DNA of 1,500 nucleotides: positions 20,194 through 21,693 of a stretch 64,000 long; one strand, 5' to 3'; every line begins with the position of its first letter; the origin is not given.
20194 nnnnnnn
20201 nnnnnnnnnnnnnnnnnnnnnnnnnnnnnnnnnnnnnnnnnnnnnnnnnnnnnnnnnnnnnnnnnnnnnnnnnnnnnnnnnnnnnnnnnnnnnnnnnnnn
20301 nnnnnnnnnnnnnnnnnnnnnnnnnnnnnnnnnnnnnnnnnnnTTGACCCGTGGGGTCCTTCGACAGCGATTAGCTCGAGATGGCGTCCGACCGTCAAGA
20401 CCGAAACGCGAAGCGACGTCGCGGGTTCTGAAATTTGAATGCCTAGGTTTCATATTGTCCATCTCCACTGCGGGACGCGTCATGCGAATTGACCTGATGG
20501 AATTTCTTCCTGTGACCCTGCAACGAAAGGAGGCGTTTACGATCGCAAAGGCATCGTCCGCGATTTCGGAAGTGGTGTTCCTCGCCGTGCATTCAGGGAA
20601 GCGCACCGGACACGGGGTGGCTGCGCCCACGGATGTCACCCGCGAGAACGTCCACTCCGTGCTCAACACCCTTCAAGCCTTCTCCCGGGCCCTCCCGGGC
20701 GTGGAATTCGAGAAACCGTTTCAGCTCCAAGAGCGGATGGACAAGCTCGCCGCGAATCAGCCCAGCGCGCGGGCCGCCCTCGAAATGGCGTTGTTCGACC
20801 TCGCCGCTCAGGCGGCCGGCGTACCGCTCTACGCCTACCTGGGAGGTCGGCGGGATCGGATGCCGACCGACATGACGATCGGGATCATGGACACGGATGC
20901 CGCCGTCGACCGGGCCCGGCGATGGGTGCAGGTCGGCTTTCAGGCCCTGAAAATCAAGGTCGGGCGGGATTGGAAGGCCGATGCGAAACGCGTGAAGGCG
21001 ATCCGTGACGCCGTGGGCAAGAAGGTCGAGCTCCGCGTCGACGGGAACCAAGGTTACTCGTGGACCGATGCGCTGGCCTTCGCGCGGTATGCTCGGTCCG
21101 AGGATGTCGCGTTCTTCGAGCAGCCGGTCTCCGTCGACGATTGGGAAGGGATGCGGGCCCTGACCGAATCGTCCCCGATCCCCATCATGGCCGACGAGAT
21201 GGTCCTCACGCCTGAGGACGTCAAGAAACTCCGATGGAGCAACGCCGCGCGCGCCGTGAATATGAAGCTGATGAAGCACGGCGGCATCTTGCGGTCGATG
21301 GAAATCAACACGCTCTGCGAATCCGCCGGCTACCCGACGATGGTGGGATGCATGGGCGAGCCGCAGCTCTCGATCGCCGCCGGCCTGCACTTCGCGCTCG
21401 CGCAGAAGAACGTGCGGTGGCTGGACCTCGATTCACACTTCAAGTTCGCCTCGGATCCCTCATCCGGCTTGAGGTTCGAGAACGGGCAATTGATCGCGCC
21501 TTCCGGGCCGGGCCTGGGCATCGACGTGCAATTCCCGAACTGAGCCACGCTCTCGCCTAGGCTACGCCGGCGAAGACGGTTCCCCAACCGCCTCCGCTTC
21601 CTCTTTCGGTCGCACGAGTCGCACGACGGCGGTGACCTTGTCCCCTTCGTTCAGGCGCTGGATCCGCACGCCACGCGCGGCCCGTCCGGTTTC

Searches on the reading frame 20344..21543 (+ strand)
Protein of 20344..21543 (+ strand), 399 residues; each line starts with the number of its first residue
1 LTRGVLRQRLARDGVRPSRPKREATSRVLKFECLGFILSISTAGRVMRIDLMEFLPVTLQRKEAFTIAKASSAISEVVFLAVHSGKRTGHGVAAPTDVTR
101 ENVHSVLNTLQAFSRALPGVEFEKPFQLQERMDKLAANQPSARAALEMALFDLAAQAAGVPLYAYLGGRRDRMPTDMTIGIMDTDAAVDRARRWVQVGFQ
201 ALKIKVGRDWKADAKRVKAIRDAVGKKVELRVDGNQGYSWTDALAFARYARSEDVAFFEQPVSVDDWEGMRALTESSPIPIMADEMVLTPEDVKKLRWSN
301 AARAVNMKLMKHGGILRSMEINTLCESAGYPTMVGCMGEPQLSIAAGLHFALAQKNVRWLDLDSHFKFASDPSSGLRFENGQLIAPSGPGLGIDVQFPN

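Call 31: search_protein_families(library=pfam, proteins=[window:20344-21543:+], max_evalue=0.00001)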
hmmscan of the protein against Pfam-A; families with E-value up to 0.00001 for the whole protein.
window:20344-21543:+ (399 aa): 3 families
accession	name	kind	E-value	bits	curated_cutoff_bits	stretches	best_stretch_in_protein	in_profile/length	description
PF13378.12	MR_MLE_C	-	4.1e-53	180.7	29.4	1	187-395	2-215/219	Enolase C-terminal domain-like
PF02746.21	MR_MLE_N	-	1.2e-07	32.4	22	1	64-167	15-117/117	Mandelate racemase / muconate lactonizing enzyme, N-terminal domain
PF07476.17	MAAL_C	-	2.3e-06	27.4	27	1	275-360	136-222/249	Methylaspartate ammonia-lyase C-terminus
